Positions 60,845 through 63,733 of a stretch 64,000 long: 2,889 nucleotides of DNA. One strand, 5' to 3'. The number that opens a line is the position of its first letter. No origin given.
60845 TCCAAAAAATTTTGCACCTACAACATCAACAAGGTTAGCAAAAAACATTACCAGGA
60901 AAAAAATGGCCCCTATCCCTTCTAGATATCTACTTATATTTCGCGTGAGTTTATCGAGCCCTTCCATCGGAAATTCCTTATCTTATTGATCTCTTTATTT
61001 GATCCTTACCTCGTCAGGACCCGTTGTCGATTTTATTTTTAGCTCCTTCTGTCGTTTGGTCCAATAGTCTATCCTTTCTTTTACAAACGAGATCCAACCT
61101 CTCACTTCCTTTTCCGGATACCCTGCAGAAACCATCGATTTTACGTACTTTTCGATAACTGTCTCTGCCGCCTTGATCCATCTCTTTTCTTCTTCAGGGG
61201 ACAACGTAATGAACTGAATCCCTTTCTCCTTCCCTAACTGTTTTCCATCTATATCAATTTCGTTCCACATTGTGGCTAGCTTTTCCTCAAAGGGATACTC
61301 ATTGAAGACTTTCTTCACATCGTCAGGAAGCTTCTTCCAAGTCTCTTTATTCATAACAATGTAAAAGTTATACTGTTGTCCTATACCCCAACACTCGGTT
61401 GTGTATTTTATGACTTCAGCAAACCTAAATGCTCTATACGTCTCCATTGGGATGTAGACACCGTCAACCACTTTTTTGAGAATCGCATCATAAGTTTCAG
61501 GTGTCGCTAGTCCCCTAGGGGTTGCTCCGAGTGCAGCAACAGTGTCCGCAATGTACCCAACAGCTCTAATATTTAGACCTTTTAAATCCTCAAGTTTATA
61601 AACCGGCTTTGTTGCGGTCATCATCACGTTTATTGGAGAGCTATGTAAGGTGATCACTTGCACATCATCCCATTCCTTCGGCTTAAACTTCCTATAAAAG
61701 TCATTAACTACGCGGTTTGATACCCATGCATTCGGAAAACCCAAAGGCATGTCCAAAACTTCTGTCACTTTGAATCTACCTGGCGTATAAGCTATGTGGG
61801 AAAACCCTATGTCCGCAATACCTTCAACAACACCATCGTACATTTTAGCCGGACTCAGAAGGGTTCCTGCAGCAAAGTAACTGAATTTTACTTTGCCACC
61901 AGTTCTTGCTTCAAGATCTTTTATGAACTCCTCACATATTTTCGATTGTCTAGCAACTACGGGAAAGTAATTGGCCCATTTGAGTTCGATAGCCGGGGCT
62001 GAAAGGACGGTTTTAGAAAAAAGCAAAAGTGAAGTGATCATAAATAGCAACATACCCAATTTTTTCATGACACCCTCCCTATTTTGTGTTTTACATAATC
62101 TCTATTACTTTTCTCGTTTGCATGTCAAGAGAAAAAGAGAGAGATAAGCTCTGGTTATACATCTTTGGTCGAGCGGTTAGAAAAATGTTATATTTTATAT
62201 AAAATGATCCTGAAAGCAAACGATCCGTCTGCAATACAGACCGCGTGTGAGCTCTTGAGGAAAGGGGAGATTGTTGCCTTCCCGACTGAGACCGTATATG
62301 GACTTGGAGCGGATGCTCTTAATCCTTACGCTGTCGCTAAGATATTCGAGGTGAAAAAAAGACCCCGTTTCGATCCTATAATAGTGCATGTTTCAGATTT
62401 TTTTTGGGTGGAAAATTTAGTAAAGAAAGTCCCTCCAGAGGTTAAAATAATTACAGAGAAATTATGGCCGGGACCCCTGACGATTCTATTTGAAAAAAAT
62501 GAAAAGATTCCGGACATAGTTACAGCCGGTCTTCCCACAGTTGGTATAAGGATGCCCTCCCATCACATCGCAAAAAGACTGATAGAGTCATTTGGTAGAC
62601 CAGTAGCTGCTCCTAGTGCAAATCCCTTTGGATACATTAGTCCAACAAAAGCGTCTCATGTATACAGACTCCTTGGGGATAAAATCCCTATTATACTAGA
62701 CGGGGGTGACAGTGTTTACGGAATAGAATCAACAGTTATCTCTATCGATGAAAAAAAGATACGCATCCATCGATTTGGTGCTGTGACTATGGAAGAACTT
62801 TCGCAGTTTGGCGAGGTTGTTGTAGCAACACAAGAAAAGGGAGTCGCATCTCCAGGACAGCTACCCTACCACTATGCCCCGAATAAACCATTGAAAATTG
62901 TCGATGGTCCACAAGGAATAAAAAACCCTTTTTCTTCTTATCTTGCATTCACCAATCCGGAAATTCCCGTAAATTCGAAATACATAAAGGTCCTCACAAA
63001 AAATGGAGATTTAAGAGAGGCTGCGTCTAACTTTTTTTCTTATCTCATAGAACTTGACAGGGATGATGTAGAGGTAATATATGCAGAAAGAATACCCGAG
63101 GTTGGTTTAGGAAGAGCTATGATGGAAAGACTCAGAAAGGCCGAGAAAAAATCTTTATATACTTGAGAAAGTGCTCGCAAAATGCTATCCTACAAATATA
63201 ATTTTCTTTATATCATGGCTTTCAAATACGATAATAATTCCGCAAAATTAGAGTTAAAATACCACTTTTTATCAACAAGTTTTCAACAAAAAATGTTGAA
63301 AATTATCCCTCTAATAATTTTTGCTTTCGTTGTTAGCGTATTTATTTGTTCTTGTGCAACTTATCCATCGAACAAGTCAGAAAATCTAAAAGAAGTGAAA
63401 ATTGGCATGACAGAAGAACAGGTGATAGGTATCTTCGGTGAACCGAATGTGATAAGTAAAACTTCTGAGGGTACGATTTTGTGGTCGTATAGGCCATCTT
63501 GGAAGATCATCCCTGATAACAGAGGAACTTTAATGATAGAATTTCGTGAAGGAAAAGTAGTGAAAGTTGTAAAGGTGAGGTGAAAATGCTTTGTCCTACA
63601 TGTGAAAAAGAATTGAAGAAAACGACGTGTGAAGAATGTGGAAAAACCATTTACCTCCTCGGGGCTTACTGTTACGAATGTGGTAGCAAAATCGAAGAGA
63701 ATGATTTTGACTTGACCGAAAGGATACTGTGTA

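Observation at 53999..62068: IclR / cytoplasmic Mo-or-W bis-PGD enzyme / aryl-CoA ligase / TRAP transporter: candidate uncharacterised anaerobic aromatic-acid module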

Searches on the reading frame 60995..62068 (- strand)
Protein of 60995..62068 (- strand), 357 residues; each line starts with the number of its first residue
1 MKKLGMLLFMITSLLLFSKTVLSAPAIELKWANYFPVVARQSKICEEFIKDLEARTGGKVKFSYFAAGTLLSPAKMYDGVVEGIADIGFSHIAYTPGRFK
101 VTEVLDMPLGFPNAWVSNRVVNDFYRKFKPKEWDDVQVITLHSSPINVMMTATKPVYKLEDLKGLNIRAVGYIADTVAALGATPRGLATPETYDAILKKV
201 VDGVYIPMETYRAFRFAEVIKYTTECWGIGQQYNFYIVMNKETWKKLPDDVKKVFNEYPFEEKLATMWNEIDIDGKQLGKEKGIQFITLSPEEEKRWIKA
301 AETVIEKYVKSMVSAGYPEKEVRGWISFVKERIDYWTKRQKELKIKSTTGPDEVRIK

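Call 3: search_protein_families(library=pfam, proteins=[window:60995-62068:-])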
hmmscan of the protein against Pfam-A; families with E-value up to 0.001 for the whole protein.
window:60995-62068:- (357 aa): 1 family
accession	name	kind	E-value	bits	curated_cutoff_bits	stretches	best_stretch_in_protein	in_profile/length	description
PF03480.18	DctP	-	3e-42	145.4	23.4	1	45-309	15-284/286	Bacterial extracellular solute-binding protein, family 7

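Call 4: search_protein_families(library=ncbifam, proteins=[window:60995-62068:-])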
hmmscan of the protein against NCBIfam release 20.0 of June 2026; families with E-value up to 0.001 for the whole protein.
window:60995-62068:- (357 aa): 2 families
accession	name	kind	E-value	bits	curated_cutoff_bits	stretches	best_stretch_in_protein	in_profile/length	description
NF037995.1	TRAP_S1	subfamily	2e-26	93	50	1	40-297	11-271/271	TRAP transporter substrate-binding protein DctP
TIGR00787.1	dctP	subfamily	2.1e-23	83.1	175.05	1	42-257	12-229/257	DctP family TRAP transporter solute-binding subunit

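Call 17: search_solved_structures(query=window:60995-62068:-, max_evalue=1e-10)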
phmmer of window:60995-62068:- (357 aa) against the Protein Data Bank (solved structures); distinct sequences matched with E-value up to 1e-10: 35.
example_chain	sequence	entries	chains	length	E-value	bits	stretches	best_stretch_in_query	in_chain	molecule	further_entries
4n6d_A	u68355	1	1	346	6e-49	170.1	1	4-262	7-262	TRAP dicarboxylate transporter-DctP subunit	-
4pgn_A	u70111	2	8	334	1.1e-39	139.6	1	25-305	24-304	Extracellular solute-binding protein, family 7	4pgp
4nap_A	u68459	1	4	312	1.7e-39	139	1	27-306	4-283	Extracellular solute-binding protein, family 7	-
7nr2_AAA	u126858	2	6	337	1.3e-29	106.5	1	34-317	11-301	TRAP dicarboxylate transporter, DctP subunit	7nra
5im2_A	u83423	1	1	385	7.6e-26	94.1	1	28-259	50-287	Twin-arginine translocation pathway signal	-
5i5p_A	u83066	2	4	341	4.7e-24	88.2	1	26-312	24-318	TRAP TRANSPORTER SOLUTE BINDING PROTEIN | TRAP solute Binding Protein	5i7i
4p56_A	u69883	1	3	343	5.5e-24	88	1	48-248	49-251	Putative extracellular solute-binding protein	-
5iga_A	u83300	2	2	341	4.2e-23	85.1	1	26-311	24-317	TRAP TRANSPORTER SOLUTE BINDING PROTEIN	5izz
7nsw_AAA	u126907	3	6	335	2.4e-19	72.7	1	50-313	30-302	TRAP dicarboxylate transporter-DctP subunit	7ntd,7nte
7nrr_AAA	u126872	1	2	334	2.4e-19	72.7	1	50-313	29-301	TRAP dicarboxylate transporter-DctP subunit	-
7nqg_AAA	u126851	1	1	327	4.7e-19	71.7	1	47-316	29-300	TrapT family, dctP subunit, C4-dicarboxylate periplasmic binding protein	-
4p47_A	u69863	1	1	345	1.5e-17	66.8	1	39-311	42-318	TRAP dicarboxylate transporter, DctP subunit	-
4nn3_A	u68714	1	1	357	5.3e-16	61.7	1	9-261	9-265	TRAP dicarboxylate transporter, DctP subunit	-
2cex_A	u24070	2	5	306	3.7e-15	59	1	37-276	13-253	PROTEIN HI0146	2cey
2wyk_A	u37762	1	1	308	3.7e-15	58.9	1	37-276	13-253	SIALIC ACID-BINDING PERIPLASMIC PROTEIN SIAP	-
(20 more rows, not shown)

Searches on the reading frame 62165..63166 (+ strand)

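Call 3: search_protein_families(library=pfam, proteins=[window:62165-63166:+])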
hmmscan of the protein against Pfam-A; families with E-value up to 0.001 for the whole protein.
window:62165-63166:+ (333 aa): 2 families
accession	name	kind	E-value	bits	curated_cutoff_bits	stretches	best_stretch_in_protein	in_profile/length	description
PF01300.24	Sua5_yciO_yrdC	-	8.4e-57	192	25.1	1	29-205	1-178/178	Telomere recombination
PF03481.19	Sua5_C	-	1.5e-20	74.6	22.9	1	207-326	1-134/136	Threonylcarbamoyl-AMP synthase, C-terminal domain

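Call 4: search_protein_families(library=ncbifam, proteins=[window:62165-63166:+])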
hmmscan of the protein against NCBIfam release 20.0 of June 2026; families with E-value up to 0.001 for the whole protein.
window:62165-63166:+ (333 aa): 3 families
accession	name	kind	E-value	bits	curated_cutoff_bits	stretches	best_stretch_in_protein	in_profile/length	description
TIGR00057.1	TIGR00057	equivalog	2.3e-58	196.7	123.2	1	19-213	6-198/202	L-threonylcarbamoyladenylate synthase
NF007919.1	PRK10634.1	equivalog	5.8e-22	78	175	1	29-177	3-153/176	L-threonylcarbamoyladenylate synthase type 1 TsaC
TIGR00143.1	hypF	equivalog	0.00022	19.5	466.1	1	15-154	183-322/741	carbamoyltransferase HypF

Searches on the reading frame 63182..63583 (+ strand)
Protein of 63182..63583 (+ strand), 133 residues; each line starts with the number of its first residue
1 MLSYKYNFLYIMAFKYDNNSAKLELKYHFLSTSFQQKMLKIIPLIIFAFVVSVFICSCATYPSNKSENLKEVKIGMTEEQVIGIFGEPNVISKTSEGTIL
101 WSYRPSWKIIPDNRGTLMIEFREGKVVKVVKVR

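Call 3: search_protein_families(library=pfam, proteins=[window:63182-63583:+])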
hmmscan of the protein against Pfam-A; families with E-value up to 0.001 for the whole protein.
window:63182-63583:+ (133 aa): 1 family
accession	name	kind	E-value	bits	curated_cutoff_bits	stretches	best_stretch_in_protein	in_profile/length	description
PF04355.18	BamE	-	7.8e-06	26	23.2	1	66-129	6-69/71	Outer membrane protein assembly factor BamE domain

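Call 4: search_protein_families(library=ncbifam, proteins=[window:63182-63583:+])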
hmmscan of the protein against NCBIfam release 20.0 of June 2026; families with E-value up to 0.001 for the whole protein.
window:63182-63583:+ (133 aa): 1 family
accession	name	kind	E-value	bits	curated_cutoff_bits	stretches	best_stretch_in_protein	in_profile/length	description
NF008423.0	PRK11251.1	equivalog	0.0001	22.1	65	1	40-92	3-59/112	osmotically-inducible lipoprotein OsmE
